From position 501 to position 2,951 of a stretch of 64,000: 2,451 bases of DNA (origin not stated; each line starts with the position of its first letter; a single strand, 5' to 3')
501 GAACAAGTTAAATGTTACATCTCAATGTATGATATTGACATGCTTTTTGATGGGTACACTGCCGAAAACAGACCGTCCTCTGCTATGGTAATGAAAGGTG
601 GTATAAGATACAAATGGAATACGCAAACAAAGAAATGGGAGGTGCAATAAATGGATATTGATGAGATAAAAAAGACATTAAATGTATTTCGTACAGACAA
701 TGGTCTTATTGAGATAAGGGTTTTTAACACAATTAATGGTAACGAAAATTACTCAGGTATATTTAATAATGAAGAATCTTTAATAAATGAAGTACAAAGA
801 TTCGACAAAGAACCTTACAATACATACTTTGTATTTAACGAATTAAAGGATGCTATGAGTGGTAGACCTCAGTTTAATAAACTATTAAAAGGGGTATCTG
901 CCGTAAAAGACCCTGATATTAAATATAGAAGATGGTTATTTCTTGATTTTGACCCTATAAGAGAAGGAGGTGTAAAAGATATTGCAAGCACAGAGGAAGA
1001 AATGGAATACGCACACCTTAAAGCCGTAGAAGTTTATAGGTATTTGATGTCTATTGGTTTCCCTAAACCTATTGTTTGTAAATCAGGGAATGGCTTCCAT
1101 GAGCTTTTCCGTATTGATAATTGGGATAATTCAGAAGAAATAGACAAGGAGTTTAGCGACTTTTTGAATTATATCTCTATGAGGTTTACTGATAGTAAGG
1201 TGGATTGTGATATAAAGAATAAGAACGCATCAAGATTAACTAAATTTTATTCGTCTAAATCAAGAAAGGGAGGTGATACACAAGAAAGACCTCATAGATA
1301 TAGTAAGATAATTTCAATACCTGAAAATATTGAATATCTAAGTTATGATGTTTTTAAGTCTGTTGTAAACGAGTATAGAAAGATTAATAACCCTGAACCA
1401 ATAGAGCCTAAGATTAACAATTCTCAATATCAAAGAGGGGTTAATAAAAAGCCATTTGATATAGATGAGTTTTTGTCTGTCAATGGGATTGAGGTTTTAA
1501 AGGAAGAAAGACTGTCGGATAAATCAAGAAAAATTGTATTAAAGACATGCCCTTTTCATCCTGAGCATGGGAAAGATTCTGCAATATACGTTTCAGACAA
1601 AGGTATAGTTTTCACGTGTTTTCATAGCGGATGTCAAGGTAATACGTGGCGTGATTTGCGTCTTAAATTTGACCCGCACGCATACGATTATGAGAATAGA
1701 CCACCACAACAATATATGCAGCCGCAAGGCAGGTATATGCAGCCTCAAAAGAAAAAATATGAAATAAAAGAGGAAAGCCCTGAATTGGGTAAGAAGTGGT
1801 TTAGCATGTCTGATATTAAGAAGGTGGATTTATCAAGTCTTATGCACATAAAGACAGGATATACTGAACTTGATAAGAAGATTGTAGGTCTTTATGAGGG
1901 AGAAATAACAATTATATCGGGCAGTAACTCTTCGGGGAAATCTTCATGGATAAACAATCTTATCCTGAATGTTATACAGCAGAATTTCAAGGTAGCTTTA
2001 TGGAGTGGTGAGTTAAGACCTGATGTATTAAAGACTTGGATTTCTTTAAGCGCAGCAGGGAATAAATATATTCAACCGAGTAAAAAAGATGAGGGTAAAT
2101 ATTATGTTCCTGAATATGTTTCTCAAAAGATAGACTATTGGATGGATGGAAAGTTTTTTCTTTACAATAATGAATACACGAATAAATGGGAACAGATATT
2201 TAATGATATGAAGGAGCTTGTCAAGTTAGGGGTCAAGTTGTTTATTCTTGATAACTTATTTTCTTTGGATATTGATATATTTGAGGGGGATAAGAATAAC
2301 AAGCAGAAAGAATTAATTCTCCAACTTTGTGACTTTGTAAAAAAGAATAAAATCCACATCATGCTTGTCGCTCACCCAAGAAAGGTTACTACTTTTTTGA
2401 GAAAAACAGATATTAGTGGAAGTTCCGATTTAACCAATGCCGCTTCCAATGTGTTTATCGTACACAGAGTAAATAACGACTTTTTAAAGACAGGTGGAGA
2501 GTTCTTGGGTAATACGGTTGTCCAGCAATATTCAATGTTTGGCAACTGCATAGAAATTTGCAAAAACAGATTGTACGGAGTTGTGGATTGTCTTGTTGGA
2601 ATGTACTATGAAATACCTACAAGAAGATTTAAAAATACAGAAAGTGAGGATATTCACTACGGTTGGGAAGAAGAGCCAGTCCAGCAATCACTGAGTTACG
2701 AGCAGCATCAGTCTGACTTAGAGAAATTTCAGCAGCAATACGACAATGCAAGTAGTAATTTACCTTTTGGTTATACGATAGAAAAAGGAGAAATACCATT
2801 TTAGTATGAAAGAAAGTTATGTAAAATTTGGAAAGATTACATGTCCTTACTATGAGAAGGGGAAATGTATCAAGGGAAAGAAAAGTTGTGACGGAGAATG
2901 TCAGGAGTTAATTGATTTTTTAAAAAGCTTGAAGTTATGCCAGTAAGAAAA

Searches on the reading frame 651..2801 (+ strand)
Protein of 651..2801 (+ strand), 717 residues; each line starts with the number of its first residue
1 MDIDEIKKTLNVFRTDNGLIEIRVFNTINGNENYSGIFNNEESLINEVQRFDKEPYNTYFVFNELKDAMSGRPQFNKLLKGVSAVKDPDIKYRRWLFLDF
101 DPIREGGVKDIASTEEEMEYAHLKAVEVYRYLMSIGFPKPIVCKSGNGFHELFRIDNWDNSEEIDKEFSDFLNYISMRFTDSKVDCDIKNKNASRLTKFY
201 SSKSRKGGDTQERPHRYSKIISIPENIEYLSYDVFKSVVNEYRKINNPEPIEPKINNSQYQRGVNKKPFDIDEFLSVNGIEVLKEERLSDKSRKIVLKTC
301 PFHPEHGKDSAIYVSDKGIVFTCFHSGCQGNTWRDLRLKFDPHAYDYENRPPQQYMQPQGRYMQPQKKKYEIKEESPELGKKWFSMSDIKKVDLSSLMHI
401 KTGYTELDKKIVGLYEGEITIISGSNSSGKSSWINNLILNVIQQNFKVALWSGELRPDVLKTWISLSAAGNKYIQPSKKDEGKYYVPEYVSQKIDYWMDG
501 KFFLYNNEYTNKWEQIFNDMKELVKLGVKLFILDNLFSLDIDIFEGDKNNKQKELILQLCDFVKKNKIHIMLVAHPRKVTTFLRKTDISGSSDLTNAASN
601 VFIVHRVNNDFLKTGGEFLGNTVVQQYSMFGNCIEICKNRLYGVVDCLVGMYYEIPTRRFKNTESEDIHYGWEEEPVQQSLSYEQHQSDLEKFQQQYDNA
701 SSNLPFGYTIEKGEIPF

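Call 22: search_protein_families(library=pfam, proteins=[window:651-2801:+], max_evalue=0.001)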
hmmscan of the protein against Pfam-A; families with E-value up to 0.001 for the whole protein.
window:651-2801:+ (717 aa): 2 families
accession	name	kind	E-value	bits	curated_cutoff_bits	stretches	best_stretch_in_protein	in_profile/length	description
PF03796.21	DnaB_C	-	1.5e-08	34.8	27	1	400-607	2-214/255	DnaB-like helicase C terminal domain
PF13481.12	AAA_25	-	3.4e-07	30.5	27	1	404-579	19-193/195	AAA domain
